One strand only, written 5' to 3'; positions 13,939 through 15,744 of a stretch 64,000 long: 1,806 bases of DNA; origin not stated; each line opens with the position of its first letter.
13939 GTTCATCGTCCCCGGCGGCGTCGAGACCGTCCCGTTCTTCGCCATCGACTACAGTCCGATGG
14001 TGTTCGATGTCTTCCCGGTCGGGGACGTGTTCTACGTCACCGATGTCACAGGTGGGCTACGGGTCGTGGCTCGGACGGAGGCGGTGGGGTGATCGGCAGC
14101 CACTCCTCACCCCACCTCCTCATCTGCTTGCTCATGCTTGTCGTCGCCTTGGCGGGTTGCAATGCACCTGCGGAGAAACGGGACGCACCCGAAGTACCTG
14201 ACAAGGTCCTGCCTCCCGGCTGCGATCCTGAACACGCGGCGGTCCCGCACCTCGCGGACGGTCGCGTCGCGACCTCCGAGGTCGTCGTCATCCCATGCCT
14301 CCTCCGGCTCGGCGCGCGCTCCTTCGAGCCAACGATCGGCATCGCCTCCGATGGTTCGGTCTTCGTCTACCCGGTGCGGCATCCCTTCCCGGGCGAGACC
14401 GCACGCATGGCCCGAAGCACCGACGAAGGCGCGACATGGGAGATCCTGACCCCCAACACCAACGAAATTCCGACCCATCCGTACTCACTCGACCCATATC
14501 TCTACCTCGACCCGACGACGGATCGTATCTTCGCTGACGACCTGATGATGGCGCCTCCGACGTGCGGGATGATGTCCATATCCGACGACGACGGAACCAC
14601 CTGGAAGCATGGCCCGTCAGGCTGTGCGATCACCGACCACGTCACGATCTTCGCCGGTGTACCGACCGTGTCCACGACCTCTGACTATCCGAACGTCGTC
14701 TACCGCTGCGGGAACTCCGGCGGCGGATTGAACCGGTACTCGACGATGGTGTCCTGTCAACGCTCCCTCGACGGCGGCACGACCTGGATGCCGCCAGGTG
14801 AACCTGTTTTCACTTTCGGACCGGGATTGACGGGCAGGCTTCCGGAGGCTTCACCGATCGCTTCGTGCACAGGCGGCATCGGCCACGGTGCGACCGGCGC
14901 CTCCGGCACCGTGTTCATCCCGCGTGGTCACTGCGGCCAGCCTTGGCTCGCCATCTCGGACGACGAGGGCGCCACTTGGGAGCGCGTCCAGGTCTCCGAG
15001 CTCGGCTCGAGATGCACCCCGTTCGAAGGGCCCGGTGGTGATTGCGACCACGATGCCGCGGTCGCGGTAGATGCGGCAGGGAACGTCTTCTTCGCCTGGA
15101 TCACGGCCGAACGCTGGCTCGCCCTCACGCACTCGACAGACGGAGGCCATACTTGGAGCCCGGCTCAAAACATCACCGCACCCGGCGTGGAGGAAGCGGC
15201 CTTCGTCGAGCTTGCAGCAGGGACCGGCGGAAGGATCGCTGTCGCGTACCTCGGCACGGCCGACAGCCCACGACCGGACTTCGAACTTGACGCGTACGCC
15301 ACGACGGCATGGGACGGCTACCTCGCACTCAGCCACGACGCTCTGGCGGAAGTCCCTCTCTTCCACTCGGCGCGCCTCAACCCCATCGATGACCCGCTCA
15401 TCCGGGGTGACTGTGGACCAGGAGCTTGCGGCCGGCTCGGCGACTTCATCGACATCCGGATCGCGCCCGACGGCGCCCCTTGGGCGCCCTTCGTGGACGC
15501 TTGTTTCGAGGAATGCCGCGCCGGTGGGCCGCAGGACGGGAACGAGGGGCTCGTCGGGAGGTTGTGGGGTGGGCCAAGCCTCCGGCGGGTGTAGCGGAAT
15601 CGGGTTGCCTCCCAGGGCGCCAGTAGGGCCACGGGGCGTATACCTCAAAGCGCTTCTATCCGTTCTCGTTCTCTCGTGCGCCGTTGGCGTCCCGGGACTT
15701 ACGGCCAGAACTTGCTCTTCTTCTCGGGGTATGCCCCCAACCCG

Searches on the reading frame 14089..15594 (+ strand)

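Call 72: search_protein_families(library=pfam, proteins=[window:14089-15594:+], max_evalue=0.000001)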
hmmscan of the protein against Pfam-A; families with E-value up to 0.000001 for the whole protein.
window:14089-15594:+ (501 aa): 2 families
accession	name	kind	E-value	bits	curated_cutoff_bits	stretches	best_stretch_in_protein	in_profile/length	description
PF13088.12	BNR_2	-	2.8e-11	43.7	31.4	1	203-370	66-212/277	BNR repeat-like domain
PF02012.26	BNR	-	1.1e-09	37.2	27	0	348-358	2-12/12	BNR/Asp-box repeat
